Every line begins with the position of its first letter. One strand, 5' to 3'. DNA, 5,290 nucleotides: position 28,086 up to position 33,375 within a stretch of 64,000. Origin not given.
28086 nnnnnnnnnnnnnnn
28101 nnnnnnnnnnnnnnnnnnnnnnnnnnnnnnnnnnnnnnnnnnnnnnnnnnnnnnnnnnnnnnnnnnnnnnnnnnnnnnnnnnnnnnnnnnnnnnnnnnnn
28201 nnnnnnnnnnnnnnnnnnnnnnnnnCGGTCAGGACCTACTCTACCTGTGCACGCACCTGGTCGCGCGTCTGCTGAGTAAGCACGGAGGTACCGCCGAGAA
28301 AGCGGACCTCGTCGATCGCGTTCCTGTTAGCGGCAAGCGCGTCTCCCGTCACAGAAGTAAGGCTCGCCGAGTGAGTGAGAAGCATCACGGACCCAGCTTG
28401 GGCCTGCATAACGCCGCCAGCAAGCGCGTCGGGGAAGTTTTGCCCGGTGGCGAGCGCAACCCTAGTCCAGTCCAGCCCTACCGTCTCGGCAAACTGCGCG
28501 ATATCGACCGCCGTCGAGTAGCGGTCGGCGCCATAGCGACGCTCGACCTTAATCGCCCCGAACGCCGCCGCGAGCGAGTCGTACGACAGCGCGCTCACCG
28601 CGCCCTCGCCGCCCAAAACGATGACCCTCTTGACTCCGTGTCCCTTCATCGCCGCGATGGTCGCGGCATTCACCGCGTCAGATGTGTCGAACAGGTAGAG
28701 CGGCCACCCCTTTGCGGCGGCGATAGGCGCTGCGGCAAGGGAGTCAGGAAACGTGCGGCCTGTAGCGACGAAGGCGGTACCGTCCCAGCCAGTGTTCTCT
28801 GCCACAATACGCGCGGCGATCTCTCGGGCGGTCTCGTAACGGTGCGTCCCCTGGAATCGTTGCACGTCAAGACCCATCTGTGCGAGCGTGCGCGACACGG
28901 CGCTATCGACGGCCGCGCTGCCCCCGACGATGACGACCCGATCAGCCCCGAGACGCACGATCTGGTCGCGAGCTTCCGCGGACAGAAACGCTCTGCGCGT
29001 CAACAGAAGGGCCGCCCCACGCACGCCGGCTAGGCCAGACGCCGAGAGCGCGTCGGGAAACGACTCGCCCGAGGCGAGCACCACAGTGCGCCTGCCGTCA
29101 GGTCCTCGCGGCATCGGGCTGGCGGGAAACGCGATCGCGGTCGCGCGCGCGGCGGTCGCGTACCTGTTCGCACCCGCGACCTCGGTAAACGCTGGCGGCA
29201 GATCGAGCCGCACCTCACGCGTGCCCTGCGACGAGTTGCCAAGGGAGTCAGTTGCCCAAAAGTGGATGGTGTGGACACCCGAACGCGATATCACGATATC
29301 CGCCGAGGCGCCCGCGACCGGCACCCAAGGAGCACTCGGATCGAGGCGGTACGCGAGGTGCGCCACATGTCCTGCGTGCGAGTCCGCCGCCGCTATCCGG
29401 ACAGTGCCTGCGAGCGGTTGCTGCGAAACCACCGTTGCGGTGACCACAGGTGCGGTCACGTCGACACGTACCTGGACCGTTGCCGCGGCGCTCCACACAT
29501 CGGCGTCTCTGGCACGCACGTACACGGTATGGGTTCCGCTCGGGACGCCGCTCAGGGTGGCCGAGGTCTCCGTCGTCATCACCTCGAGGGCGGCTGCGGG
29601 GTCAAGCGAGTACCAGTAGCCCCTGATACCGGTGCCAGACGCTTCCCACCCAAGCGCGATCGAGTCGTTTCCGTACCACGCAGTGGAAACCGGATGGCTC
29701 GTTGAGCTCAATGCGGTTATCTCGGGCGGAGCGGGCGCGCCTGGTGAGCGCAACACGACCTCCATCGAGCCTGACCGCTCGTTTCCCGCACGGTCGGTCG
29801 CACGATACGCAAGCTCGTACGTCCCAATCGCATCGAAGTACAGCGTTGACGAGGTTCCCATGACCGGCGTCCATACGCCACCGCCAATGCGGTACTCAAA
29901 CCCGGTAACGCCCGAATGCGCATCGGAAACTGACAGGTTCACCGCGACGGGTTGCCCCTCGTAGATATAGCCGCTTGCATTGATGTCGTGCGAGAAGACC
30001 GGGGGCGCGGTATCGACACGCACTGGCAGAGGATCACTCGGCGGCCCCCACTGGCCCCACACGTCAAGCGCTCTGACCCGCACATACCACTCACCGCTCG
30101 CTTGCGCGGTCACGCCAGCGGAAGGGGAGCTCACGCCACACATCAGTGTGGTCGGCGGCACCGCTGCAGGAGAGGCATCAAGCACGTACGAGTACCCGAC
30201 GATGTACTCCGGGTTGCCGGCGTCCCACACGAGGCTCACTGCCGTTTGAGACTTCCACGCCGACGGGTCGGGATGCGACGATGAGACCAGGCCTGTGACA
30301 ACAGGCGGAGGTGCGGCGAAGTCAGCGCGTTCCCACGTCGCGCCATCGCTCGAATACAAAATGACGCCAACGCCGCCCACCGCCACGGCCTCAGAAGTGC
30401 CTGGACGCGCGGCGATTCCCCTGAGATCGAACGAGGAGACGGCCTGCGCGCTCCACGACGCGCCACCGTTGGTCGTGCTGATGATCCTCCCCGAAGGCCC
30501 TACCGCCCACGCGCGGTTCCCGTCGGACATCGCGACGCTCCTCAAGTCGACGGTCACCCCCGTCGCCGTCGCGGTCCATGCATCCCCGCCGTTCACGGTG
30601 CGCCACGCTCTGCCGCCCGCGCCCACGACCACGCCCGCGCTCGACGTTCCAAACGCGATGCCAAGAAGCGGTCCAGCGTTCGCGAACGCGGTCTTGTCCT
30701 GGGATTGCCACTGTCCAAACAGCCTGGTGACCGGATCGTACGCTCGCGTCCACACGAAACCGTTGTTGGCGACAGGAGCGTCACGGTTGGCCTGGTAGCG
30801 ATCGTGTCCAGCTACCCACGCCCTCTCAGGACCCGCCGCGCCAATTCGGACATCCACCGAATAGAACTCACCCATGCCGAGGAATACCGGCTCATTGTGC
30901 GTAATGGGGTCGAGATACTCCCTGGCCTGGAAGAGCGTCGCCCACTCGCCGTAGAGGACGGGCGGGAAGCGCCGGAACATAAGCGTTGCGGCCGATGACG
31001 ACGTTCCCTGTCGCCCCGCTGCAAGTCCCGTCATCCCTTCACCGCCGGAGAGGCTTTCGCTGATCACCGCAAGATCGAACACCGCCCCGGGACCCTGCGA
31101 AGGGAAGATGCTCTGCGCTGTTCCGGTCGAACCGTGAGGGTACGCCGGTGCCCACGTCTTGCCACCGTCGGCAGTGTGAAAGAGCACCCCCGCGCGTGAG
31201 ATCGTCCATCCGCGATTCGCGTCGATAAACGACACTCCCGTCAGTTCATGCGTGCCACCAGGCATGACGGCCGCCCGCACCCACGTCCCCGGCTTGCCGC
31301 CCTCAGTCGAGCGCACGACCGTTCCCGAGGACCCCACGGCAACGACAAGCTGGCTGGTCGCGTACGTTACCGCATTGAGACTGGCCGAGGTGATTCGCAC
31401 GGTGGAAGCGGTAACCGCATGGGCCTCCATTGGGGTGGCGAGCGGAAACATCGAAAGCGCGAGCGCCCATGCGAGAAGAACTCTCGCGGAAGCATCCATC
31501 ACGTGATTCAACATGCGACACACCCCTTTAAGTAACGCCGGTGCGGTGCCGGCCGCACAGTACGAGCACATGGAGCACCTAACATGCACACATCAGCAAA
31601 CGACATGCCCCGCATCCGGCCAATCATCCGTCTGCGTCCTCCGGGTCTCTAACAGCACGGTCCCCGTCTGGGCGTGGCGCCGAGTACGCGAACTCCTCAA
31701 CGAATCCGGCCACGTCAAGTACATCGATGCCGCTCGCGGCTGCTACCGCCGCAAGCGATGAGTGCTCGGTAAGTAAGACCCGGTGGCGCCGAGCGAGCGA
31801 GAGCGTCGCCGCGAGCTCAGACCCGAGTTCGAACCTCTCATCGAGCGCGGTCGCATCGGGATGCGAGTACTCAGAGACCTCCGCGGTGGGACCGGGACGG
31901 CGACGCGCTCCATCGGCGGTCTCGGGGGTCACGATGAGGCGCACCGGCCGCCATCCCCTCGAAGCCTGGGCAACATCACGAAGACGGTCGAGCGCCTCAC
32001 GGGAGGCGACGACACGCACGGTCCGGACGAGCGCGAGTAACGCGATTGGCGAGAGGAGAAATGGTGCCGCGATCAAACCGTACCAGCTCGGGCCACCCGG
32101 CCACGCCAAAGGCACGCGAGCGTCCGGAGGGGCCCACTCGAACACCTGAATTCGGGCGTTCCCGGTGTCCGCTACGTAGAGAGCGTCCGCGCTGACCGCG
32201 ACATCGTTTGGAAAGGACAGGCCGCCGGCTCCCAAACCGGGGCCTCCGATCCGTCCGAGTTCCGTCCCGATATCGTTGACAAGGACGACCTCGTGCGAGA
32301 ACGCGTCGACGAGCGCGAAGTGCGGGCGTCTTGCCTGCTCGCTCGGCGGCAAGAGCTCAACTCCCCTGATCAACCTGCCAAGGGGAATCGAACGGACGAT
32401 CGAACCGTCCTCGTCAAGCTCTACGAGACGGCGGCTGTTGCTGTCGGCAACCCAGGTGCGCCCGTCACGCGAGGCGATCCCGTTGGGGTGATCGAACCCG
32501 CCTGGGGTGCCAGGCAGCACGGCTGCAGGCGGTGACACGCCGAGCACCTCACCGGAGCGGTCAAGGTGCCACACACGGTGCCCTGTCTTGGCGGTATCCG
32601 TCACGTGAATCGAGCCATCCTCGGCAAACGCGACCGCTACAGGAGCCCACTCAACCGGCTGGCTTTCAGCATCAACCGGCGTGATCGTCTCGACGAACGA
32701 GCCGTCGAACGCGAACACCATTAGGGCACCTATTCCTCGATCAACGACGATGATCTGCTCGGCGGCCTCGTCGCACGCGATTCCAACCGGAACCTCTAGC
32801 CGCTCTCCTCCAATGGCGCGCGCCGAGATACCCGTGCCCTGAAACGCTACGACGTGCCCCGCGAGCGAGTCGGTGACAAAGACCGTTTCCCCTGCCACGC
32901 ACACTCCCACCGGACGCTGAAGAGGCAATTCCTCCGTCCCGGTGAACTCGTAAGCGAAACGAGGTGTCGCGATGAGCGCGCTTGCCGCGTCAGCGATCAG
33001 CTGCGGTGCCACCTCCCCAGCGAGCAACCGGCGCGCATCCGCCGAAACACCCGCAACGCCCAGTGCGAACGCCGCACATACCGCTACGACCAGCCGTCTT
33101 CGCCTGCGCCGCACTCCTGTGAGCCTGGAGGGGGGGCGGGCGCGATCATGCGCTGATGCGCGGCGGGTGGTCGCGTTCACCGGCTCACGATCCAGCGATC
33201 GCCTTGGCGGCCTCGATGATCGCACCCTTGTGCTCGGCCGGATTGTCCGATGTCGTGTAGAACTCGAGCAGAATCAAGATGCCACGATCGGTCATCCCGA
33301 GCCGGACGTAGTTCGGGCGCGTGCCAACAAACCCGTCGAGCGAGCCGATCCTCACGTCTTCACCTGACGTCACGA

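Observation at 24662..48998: Integrated 24-kb formate-to-extracellular-acceptor system in a probable monoderm (about 59 haem motifs)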

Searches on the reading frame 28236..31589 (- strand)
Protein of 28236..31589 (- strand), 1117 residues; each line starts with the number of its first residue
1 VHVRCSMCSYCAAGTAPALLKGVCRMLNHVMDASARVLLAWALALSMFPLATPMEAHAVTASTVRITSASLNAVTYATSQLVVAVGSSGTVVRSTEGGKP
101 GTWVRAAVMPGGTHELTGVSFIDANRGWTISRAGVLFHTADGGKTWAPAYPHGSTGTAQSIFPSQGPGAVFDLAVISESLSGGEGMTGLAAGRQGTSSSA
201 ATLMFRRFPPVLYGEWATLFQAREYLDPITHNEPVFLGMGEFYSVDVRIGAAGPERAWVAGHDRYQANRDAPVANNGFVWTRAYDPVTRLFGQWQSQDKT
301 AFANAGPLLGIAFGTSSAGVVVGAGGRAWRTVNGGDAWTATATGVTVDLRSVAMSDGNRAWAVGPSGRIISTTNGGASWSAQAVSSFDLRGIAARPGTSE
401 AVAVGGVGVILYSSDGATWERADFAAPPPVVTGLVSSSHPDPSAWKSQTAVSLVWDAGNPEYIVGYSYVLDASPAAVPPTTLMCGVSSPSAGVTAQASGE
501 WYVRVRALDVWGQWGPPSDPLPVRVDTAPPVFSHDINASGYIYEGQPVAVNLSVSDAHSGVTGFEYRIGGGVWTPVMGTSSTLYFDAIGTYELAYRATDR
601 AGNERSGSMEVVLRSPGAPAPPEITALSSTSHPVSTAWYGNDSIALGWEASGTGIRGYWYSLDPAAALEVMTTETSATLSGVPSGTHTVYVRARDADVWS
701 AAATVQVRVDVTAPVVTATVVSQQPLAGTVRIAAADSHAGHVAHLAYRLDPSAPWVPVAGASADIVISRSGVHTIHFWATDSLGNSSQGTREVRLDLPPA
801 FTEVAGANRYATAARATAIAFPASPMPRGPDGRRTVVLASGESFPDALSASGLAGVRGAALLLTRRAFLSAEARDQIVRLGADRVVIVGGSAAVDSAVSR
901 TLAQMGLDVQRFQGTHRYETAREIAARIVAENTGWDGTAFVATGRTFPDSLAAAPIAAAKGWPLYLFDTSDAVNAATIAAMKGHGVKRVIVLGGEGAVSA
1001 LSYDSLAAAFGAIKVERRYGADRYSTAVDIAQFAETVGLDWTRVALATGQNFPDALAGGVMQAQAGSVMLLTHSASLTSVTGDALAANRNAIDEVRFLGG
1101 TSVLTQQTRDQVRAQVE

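Call 4: search_protein_families(library=pfam, proteins=[window:28236-31589:-], max_evalue=0.01)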
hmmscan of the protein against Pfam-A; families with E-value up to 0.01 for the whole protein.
window:28236-31589:- (1117 aa): 5 families
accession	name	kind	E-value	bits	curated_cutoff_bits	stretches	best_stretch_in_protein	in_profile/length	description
PF04122.17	CW_binding_2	-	1.2e-41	141.5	24.9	3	911-1000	1-70/73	Cell wall binding domain 2 (CWB2)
PF14870.12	PSII_BNR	-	2.8e-13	50.2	27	2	71-147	20-95/303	Photosynthesis system II assembly factor YCF48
PF16403.11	Bact_surface_Ig-like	-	4.8e-05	23.8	27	0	581-606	39-64/71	Bacterial surface protein, Ig-like domain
PF19077.6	Big_13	-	8.4e-05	23.4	27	0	589-611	75-98/102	Bacterial Ig-like domain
PF19755.4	DUF6242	-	0.0008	19.8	29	0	295-379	142-217/217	Domain of unknown function (DUF6242)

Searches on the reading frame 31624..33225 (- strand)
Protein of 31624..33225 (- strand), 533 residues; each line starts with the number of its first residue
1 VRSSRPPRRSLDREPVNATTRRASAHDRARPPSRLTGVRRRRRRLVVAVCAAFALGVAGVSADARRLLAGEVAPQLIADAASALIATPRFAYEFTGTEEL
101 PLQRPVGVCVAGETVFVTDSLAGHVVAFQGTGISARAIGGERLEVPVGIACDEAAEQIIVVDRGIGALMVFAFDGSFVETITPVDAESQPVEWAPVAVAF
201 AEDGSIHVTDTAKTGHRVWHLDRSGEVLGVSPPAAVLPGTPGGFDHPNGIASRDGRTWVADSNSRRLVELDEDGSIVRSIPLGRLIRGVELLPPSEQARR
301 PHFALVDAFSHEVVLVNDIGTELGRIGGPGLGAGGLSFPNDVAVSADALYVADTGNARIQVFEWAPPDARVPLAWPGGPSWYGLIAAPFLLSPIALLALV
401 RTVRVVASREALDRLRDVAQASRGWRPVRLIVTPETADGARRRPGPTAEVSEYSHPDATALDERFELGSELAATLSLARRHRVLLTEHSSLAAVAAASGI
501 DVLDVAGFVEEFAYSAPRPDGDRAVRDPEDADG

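Call 4: search_protein_families(library=pfam, proteins=[window:31624-33225:-], max_evalue=0.01)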
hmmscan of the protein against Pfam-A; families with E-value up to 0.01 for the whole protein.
window:31624-33225:- (533 aa): 4 families
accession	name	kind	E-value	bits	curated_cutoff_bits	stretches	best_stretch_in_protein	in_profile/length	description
PF01436.27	NHL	-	7.5e-16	57.7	20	1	336-362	1-28/28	NHL repeat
PF08450.18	SGL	-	6.2e-05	23.1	26.3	0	198-282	139-222/246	SMP-30/Gluconolactonase/LRE-like region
PF13360.13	PQQ_2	-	0.0033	17.6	27.6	0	201-282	80-146/233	Outer membrane protein assembly factor BamB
PF25021.1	TEN_NHL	-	0.0068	15.9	27.1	0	193-210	31-48/357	Teneurin NHL domain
